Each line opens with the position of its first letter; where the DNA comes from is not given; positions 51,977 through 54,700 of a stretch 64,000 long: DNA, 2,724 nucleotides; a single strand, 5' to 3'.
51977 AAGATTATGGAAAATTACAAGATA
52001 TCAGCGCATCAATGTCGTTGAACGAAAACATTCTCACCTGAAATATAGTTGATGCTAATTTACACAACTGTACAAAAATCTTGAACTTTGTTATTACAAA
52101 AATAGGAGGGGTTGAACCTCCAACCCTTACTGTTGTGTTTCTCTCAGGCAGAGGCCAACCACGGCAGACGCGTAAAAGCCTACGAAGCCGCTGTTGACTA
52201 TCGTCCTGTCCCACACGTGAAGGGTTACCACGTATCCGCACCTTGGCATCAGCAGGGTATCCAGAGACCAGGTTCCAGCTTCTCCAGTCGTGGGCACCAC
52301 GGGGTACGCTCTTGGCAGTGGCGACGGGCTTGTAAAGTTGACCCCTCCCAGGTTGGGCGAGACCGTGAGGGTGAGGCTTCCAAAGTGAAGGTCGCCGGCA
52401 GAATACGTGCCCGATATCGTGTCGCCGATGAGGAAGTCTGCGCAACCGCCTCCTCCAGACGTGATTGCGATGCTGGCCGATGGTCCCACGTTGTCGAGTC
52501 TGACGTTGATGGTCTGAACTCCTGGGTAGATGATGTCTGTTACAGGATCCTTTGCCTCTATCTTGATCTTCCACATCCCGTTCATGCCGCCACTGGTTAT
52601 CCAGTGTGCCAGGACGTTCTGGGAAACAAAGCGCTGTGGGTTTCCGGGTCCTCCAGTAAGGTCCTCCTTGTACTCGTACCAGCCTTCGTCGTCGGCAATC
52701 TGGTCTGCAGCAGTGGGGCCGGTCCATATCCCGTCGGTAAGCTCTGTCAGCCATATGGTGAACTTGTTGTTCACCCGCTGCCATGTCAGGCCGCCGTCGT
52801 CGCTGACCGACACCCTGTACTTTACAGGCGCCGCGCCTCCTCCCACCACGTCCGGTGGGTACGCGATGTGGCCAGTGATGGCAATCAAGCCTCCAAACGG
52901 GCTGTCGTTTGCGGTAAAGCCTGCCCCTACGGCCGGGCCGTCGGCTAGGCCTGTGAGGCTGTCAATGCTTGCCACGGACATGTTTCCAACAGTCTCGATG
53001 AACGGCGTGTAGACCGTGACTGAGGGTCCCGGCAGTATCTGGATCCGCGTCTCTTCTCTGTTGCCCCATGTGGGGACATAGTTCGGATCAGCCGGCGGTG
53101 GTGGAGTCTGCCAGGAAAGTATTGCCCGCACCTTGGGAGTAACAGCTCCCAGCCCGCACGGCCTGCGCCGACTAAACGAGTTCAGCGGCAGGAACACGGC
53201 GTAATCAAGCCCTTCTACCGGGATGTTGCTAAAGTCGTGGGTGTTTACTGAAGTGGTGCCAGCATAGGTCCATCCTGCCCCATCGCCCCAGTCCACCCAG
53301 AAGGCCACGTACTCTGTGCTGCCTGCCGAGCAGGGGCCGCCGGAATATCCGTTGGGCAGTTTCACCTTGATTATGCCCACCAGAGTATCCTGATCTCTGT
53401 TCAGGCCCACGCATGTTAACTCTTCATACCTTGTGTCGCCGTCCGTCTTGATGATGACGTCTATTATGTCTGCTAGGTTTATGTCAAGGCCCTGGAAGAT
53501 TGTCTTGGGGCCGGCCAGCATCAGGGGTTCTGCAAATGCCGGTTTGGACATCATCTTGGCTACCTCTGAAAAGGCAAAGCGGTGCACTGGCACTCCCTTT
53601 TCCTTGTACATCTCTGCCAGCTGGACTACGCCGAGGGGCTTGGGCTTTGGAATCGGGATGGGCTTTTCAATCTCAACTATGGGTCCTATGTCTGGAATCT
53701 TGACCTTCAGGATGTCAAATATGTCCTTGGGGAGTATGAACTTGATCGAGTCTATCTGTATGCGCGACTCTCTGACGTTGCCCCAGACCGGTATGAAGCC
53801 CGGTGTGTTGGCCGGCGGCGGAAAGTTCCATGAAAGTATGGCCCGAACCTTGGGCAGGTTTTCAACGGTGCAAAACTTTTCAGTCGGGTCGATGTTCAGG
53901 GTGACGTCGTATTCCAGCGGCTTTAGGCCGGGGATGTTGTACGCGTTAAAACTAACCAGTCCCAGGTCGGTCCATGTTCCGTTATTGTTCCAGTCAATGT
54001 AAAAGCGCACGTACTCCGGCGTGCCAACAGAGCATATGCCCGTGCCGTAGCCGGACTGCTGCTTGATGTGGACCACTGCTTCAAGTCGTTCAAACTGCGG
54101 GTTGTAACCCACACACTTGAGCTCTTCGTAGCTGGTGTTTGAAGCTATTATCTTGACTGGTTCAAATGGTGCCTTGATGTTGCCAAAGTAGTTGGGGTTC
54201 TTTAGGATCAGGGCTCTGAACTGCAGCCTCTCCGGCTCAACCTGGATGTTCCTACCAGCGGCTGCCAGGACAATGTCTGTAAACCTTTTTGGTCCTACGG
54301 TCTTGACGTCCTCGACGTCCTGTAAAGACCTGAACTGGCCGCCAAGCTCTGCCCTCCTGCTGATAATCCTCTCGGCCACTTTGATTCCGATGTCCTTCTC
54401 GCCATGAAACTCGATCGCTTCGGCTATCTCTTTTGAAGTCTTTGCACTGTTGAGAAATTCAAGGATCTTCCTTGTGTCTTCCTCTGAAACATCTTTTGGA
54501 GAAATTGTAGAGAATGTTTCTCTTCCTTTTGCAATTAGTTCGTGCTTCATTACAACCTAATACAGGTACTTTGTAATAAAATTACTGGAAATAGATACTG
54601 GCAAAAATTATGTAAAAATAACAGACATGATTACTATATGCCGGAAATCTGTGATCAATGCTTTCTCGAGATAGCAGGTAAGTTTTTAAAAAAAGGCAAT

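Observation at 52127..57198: Two large co-oriented Cys/Pro-rich beta proteins with a shared C-terminal module, one carrying a DNA-binding HhH: uncharacterised two-component system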

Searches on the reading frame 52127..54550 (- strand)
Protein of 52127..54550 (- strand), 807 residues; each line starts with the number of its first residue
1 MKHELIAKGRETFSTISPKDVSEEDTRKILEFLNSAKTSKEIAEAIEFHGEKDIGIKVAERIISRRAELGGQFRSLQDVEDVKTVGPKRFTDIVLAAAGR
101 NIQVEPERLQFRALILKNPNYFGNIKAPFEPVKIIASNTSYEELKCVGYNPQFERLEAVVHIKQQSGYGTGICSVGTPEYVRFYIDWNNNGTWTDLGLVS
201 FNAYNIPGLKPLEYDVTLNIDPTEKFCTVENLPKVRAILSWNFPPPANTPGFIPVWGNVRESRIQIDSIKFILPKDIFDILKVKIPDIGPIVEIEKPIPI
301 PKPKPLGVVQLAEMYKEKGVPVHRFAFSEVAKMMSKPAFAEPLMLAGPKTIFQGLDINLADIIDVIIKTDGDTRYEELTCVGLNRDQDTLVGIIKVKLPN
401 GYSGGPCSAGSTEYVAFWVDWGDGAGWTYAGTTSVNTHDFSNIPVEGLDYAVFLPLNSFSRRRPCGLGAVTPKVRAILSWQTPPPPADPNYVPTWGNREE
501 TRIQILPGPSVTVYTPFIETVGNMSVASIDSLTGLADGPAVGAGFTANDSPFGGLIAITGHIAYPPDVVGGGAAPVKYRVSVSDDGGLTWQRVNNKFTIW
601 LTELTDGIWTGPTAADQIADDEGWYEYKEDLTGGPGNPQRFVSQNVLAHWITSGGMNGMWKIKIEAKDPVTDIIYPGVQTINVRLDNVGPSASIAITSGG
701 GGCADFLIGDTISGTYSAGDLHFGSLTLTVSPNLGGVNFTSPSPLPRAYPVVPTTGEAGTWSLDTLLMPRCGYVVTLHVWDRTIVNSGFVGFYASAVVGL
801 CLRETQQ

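Call 3: search_protein_families(library=pfam, proteins=[window:52127-54550:-], max_evalue=0.1)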
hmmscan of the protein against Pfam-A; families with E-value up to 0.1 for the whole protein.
window:52127-54550:- (807 aa): 2 families
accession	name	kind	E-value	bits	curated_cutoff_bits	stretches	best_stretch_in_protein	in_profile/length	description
PF12836.13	HHH_3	-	6.2e-05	23.5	27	1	53-92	21-59/65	Helix-hairpin-helix motif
PF20009.4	GEVED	-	0.016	16.4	24.4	1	180-201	1-23/78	GEVED domain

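Call 5: find_homologous_proteins(query=window:52127-54550:-)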
Query window:52127-54550:- (807 aa): 2985 proteins with E <= 0.001 among 8000 candidates; the best 120 are listed.
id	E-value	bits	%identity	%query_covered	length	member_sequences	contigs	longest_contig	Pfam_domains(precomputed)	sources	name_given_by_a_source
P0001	0.0e+0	1879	100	100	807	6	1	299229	-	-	-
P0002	0.0e+0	1418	74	100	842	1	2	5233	-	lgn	-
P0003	0.0e+0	1343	72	99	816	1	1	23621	-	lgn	-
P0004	0.0e+0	1120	63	99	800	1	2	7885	-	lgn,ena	-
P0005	5.4e-298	1009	63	87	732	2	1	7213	-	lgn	-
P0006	1.1e-288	978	60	88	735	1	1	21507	-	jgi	jgi:hypothetical protein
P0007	4.2e-285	966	60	87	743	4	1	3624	-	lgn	-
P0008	7.8e-282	955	54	98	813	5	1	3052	-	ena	-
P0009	2.2e-278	944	60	87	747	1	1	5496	-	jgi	jgi:hypothetical protein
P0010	4.0e-277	940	59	87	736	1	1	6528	-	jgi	jgi:hypothetical protein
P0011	1.0e-276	938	59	87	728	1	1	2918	-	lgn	-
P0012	1.2e-276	938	56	99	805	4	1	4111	PF12836.14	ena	-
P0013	2.3e-276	937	59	87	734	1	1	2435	-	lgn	-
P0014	2.5e-273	927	55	98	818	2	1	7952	-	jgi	jgi:hypothetical protein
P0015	1.3e-270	918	53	100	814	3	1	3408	-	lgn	-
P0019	4.9e-266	903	53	99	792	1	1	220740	-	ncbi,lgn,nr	ncbi:MAG: hypothetical protein KatS3mg003_0847 [Candidatus Nitrosocaldaceae archaeon]|nr:MAG: hypoth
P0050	5.9e-249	847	52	96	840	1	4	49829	-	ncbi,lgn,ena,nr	ncbi:MAG TPA: hypothetical protein DDZ80_11745 [Cyanobacteria bacterium UBA8803]|nr:hypothetical pro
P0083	8.0e-239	813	53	88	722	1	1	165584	-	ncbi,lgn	ncbi:MAG: hypothetical protein V4631_15275 [Pseudomonadota bacterium]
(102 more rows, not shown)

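Call 8: find_encoding_contigs(protein=P0050, flank=10000, max_places=3)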
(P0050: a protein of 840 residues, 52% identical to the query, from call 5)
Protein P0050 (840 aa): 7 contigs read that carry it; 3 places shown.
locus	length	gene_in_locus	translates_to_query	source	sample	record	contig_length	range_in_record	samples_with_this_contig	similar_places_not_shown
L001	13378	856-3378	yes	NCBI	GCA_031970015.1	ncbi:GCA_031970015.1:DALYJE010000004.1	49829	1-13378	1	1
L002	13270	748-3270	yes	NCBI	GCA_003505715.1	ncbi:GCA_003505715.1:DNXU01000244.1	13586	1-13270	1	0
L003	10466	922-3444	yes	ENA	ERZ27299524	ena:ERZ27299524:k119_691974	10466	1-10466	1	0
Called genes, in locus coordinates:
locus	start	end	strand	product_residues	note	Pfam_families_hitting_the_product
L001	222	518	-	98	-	PF00111:Fer2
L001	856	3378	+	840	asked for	-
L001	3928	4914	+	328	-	PF00990:GGDEF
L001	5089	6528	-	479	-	PF01139:RtcB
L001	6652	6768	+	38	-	-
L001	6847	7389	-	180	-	PF05685:Uma2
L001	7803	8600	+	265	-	-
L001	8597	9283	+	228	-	-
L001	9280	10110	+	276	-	-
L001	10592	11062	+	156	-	PF12728:HTH_17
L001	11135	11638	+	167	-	PF13470:PIN_3 (weak), PF26343:VapC50_C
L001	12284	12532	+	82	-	-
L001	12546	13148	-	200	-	-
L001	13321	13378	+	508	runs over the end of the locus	PF13699:eCIS_core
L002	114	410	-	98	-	PF00111:Fer2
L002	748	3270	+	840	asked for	-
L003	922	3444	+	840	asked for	-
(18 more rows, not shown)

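Call 9: find_encoding_contigs(protein=P0083, flank=10000, max_places=3)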
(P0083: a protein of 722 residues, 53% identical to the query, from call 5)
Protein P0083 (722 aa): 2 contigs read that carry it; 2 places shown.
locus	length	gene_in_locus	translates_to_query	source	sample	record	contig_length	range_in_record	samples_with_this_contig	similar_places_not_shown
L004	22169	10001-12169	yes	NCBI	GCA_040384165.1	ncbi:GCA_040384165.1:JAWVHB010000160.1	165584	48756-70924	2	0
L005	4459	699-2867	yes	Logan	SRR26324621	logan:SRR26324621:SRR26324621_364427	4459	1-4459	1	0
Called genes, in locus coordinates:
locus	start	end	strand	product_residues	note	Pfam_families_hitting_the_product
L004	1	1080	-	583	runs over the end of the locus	-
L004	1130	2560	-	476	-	PF00082:Peptidase_S8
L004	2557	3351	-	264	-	-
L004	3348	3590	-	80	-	-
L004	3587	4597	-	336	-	-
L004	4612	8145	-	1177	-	PF11579:DUF3238 (weak)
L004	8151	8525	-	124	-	PF11950:DUF3467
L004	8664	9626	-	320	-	PF00158:Sigma54_activat, PF01078:Mg_chelatase (faint), PF14532:Sigma54_activ_2, PF07728:AAA_5 (weak), PF25601:AAA_lid_14, PF02954:HTH_8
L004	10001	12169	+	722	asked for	-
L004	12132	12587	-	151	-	-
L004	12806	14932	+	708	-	PF07504:FTP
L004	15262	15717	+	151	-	-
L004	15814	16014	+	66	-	-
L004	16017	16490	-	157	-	PF24733:DUF7684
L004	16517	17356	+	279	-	PF04187:Cofac_haem_bdg (faint)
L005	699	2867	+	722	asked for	-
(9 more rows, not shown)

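Call 32: search_protein_families(library=ncbifam, proteins=[window:52127-54550:-], max_evalue=0.1)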
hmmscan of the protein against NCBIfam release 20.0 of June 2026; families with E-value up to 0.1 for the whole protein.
window:52127-54550:- (807 aa): 2 families
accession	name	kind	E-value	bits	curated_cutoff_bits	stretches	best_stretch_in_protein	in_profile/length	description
TIGR01259.1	comE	subfamily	0.00032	20.7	152.35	1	43-92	65-113/120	comEA protein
TIGR00426.1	TIGR00426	subfamily_domain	0.0066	16.5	53.1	1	38-90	14-60/69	competence protein ComEA helix-hairpin-helix repeat region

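Call 33: search_protein_families(library=padloc, proteins=[window:52127-54550:-], max_evalue=0.1)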
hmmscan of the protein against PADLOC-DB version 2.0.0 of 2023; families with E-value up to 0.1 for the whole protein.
window:52127-54550:- (807 aa): 0 families

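Call 34: search_solved_structures(query=A2, max_evalue=1)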
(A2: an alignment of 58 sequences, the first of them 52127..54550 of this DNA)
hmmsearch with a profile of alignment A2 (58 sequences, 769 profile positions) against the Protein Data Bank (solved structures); distinct sequences matched with E-value up to 1: 2.
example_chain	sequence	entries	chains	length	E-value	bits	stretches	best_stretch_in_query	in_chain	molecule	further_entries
7rwm_A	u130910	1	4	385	0.037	15.4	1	41-116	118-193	SAVED domain-containing protein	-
7rws_A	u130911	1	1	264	0.19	13.1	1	57-116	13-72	SAVED domain-containing protein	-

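Call 37: predict_structure(alignment_id=A2)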
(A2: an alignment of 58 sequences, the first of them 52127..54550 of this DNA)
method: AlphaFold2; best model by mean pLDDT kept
length: 807 residues; sequences in the alignment: 58
mean_pLDDT: 87.6   pTM: 0.80
mean pLDDT of the five models: 87.6, 86.1, 84.6, 84.5, 83.8
residues with pLDDT >= 90: 486; 70-90: 245; 50-70: 56; < 50: 20
segments of 3 or more residues with pLDDT < 50: 1-9, 287-289, 341-343, 346-348
pLDDT, mean of each block of 10 residues (from residue 1): 40 71 89 94 80 80 95 94 86 80 77 87 86 92 96 94 85 84 96 94 79 92 88 97 91 95 90 62 53 61 87 93 91 70 50 78 83 95 90 97 93 97 91 95 93 89 82 96 93 94 84 86 93 94 88 96 86 92 96 95 91 92 94 80 92 92 96 91 96 93 89 96 95 83 87 94 92 95 94 95 80
secondary structure, 60 per line:
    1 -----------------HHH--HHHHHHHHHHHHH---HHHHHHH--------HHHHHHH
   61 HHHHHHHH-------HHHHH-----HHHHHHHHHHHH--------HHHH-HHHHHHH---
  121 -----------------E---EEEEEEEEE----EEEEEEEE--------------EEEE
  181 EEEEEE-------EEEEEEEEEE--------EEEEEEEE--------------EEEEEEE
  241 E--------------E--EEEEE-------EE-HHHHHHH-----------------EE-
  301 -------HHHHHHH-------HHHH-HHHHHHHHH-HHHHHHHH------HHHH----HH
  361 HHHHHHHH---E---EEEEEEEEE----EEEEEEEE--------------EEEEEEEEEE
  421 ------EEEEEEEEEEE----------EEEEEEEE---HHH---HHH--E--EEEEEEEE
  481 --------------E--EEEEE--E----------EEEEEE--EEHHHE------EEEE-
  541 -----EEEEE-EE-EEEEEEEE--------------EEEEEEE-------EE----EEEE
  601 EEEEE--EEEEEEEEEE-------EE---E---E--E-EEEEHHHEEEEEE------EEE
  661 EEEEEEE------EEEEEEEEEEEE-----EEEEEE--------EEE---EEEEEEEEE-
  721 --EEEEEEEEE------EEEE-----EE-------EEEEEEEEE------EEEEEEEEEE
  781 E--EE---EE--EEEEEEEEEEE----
elements in order (helices of 4 or more, strands of 3 or more residues): H23-35 H39-45 H54-68 H76-80 H86-97 H106-109 H111-117 E142-150 E155-162 E177-186 E194-203 E212-219 E234-241 E259-263 H274-280 H308-314 H322-325 H327-335 H337-344 H351-354 H359-368 E376-384 E389-396 E411-420 E427-437 E448-455 E473-480 E498-502 E516-521 E536-539 E546-550 E555-562 E577-583 E597-605 E608-617 E639-642 E646-651 E658-667 E674-685 E691-696 E705-707 E711-719 E723-731 E738-741 E756-764 E771-781 E793-803

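Call 41: fold_search(model_id=the predicted structure, library=pdb)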
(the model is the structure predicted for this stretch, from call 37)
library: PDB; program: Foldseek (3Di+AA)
matches with E <= 10: 1733; with E <= 0.001: 189
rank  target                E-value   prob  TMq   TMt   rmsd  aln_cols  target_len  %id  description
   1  5a42                  9.6e-11  1.00  0.12  0.08  23.8       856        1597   10  Cryo-EM single particle 3D reconstruction of the native conformation of E. coli alpha-2-macroglobulin (ECAM) (released 2015-07-29)
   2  8beg_A                1.4e-10  1.00  0.15  0.18  41.3       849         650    9  Structure of Ig-like domains from PrgB (released 2022-11-30)
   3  9ijj_h                2.9e-10  1.00  0.15  0.11  19.6       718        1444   10  In situ structure of the central apparatus in mouse sperm axoneme. (released 2025-06-04)
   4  8beg_B                1.0e-09  1.00  0.15  0.18  41.1       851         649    8  Structure of Ig-like domains from PrgB (released 2022-11-30)
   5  9ijj_P                2.3e-09  1.00  0.13  0.16  42.1       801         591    8  In situ structure of the central apparatus in mouse sperm axoneme. (released 2025-06-04)
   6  6h03_A                2.4e-09  0.99  0.11  0.08  26.3       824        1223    8  OPEN CONFORMATION OF THE MEMBRANE ATTACK COMPLEX (released 2018-12-19)
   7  6tav_C                2.5e-09  1.00  0.11  0.08  28.8       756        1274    8  Crystal structure of endopeptidase-induced alpha2-macroglobulin (released 2021-05-12)
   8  6h04_A                4.8e-09  0.99  0.11  0.08  26.1       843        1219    8  Closed conformation of the Membrane Attack Complex (released 2018-12-19)
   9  7q61_A                5.1e-09  1.00  0.12  0.09  27.3       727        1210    7  Structure of TEV conjugated A2ML1 (A2ML1-TC) (released 2022-04-20)
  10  9ijj_C                6.7e-09  0.97  0.09  0.08  40.7       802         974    8  In situ structure of the central apparatus in mouse sperm axoneme. (released 2025-06-04)
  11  7q62_A                8.8e-09  1.00  0.12  0.09  27.1       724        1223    7  Structure of TEV cleaved A2ML1 dimer (A2ML1-TT dimer) (released 2022-04-20)
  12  6tav_D                1.2e-08  1.00  0.11  0.08  28.6       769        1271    8  Crystal structure of endopeptidase-induced alpha2-macroglobulin (released 2021-05-12)
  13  6tav_B                1.4e-08  1.00  0.11  0.08  29.0       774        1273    7  Crystal structure of endopeptidase-induced alpha2-macroglobulin (released 2021-05-12)
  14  8wa2_C                1.6e-08  1.00  0.12  0.07  32.9       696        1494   11  cryo-EM structure of native mastigonemes isolated from Chlamydomonas reinhardtii at 3.0 angstrom resolution (released 2024-04-10)
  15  7sqc_2A               1.6e-08  1.00  0.12  0.13  42.0       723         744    8  Ciliary C1 central pair apparatus isolated from Chlamydomonas reinhardtii (released 2022-04-13)
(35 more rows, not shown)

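Call 44: find_related_loci(query=A2, collection=viral_contigs, flank=10000)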
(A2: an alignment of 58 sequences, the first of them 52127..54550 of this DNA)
Query A2 (807 aa) in viral_contigs; peptide patterns used: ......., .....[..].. (x = any residue, [..] = any of these).
63 stretches matched a pattern, but none encodes a relative of the query by tblastn (E <= 1e-3).

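Call 46: find_related_loci(query=A2, collection=metagenome_contigs, flank=10000)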
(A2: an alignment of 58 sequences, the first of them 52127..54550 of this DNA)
Query A2 (807 aa) in metagenome_contigs; peptide patterns used: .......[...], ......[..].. (x = any residue, [..] = any of these).
600 stretches matched a pattern (row limit reached: there are more); 546 encode a relative of the query (tblastn E <= 1e-3); the best 80 are kept; 80 distinct loci.
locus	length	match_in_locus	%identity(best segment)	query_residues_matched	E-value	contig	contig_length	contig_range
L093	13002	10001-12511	49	14-802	0e+0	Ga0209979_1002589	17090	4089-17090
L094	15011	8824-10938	54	105-803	0e+0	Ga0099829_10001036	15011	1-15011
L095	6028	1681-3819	55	107-804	0e+0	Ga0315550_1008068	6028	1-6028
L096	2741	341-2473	57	100-803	0e+0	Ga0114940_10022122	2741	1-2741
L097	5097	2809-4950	55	107-805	0e+0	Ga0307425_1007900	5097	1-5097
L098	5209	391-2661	52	72-802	0e+0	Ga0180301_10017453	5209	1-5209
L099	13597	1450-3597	53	94-807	0e+0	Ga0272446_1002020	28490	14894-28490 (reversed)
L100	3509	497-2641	53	91-804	0e+0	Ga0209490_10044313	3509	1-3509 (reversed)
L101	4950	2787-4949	53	104-800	0e+0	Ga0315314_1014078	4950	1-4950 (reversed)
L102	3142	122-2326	52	103-804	0e+0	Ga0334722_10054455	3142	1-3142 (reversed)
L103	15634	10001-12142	53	100-803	0e+0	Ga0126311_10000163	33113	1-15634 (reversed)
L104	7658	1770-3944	53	104-803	0e+0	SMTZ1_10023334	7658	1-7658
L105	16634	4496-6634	50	108-807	0e+0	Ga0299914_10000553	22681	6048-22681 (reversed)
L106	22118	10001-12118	53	100-803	0e+0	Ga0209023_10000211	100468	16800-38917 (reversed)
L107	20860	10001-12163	49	102-802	0e+0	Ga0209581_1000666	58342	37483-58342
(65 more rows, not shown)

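Call 59: search_protein_families(library=pfam, alignment_id=A2, max_evalue=0.01)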
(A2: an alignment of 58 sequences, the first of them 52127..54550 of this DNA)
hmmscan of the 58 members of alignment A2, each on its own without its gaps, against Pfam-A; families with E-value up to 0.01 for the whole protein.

A. member 1, window:52127-54550:- (807 aa): 1 family
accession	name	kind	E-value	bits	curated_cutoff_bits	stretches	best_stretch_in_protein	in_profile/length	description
PF12836.13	HHH_3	-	6.2e-05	23.5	27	1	53-92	21-59/65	Helix-hairpin-helix motif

B. families by the number of members that match (of 58 scanned): 12 families
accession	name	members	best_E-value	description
PF20009.4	GEVED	22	1.7e-05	GEVED domain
PF12836.13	HHH_3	21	4.2e-08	Helix-hairpin-helix motif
PF02012.26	BNR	16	3.4e-05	BNR/Asp-box repeat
PF01471.23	PG_binding_1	2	3.7e-18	Putative peptidoglycan binding domain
PF09374.15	PG_binding_3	2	0.00014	Predicted Peptidoglycan domain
PF01060.29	TTR-52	2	0.0017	Transthyretin-like family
PF14520.12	HHH_5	2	0.0023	Helix-hairpin-helix domain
PF00754.31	F5_F8_type_C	1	0.00051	F5/8 type C domain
PF03020.21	LEM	1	0.0013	LEM domain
PF08823.16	PG_binding_2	1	0.0021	Putative peptidoglycan binding domain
PF07495.19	Y_Y_Y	1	0.0033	Y_Y_Y domain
PF00633.29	HHH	1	0.0037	Helix-hairpin-helix motif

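Call 67: search_dna_similar(query=window:52127-54550:-, collection=plasmids, mode=protein, max_rows=15)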
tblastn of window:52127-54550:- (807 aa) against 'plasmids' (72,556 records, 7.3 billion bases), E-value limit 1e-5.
Records with a match: 3; places in all: 3; records where one place covers at least 80% of the query: 3.
Best place of each record, by identity: <60% 3.
By first word of the organism name: Ralstonia 3.
By predicted mobility (MOB-suite, as given by PLSDB): non-mobilizable 3.
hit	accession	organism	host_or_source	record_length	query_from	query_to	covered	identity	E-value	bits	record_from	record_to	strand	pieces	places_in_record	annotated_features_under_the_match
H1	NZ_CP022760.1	Ralstonia solanacearum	Solanum tuberosum,single cell,Potato ...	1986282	33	802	95%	39.8%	1e-124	420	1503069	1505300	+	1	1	none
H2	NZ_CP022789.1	Ralstonia solanacearum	Solanum tuberosum,single cell,Potato ...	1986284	33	802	95%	39.8%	1e-124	420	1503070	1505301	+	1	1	none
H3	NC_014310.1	Ralstonia solanacearum PSI07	-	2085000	107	802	86%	41.5%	4e-124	419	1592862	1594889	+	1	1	none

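Call 69: get_annotated_region(hit=H3, flank=8000)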
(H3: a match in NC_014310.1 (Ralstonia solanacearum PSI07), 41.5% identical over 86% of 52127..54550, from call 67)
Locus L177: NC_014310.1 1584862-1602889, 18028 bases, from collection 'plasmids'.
description: Ralstonia solanacearum PSI07 plasmid mpPSI07, complete sequence
organism: Ralstonia solanacearum PSI07 (NCBI taxid 859657)
taxonomy: Bacteria; Pseudomonadota; Betaproteobacteria; Burkholderiales; Burkholderiaceae; Ralstonia; Ralstonia solanacearum; Ralstonia solanacearum PSI07
host: -; source: -; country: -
typing (MOB-suite, as given by PLSDB): non-mobilizable; replicon rep_cluster_46
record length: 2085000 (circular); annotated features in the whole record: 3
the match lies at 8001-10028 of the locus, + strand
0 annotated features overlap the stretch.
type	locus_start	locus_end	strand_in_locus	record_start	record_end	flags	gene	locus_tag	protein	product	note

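Call 86: fold_search(model_id=the predicted structure, library=viral)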
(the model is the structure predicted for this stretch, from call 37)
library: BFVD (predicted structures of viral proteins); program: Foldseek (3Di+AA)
matches with E <= 10: 1101; with E <= 0.001: 177
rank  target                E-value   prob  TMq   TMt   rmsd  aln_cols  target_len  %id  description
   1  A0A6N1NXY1            2.0e-10  1.00  0.13  0.10  31.2       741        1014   10  DUF11 domain-containing protein [Tupanvirus soda lake]
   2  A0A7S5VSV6            9.3e-10  1.00  0.12  0.16  45.5       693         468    9  (no name in the UniProt tables at hand)
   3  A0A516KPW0            1.0e-09  1.00  0.15  0.17  41.2       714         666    8  (no name in the UniProt tables at hand)
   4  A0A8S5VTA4            1.8e-09  1.00  0.15  0.14  40.4       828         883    8  (no name in the UniProt tables at hand)
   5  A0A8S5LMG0            3.2e-09  1.00  0.14  0.23  45.5       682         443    7  Uncharacterized protein [Siphoviridae sp. ctDuC3]
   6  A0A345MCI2            2.2e-08  1.00  0.15  0.15  28.3       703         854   10  Minor tail protein [Gordonia phage Teatealatte]
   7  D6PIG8                2.3e-08  1.00  0.11  0.14  26.7       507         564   11  (no name in the UniProt tables at hand)
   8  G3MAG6                3.7e-08  1.00  0.16  0.11  41.0       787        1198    9  Gp425 [Bacillus phage G]
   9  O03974                4.9e-08  1.00  0.15  0.22  42.3       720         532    9  (no name in the UniProt tables at hand)
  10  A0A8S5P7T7            5.8e-08  1.00  0.14  0.13  43.9       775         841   10  FN3 [Siphoviridae sp. ctmYS12]
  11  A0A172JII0            8.9e-08  0.97  0.10  0.10  26.4       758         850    8  Uncharacterized protein [Bacillus phage AR9]
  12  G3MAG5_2              9.4e-08  1.00  0.16  0.16  41.6       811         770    9  Gp424 [Bacillus phage G]
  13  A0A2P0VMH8            1.0e-07  1.00  0.15  0.10  28.8       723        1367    7  Putative fibronectin type III domain-containing protein [Tetraselmis virus 1]
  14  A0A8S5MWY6            1.3e-07  1.00  0.12  0.09  33.1       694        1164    9  Uncharacterized protein [Siphoviridae sp. cth2082]
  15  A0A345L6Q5            2.3e-07  1.00  0.16  0.25  13.4       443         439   10  Uncharacterized protein [Serratia phage Scapp]
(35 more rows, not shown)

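Call 96: find_encoding_contigs(protein=P0003, flank=10000, max_places=2)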
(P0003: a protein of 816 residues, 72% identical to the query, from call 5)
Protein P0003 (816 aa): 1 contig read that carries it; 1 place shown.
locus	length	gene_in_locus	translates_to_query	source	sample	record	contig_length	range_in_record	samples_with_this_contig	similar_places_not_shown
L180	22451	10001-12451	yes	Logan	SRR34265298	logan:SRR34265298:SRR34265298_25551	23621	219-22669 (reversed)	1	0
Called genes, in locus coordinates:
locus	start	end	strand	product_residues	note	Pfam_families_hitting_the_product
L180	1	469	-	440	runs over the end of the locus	PF13290:CHB_HEX_C_1, PF13287:Fn3_assoc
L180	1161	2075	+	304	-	-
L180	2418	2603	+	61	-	-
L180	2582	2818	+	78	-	-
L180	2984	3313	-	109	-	-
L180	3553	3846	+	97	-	-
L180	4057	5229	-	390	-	PF01329:Pterin_4a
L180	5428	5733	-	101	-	-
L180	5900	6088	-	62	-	-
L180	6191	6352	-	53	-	-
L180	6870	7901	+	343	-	PF13688:Reprolysin_5 (faint), PF13582:Reprolysin_3 (weak)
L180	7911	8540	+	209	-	PF13646:HEAT_2 (faint)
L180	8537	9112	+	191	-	-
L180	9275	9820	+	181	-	-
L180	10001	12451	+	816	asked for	-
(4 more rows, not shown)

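Call 97: find_encoding_contigs(protein=P0004, flank=8000, max_places=2)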
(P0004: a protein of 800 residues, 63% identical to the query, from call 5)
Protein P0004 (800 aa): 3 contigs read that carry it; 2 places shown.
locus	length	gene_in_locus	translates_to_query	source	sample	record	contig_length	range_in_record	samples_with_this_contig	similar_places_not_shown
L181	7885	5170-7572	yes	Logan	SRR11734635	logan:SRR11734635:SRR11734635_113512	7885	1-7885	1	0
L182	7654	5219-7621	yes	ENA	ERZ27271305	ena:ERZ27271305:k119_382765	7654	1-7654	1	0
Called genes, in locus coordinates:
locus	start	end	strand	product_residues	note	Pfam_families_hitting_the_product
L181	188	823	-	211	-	PF05148:Methyltransf_8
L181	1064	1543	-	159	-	PF00293:NUDIX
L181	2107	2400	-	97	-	-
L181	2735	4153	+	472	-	-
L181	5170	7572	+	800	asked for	-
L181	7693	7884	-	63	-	?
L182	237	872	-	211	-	PF05148:Methyltransf_8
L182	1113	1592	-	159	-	PF00293:NUDIX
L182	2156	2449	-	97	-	-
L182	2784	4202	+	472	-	-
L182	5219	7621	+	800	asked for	-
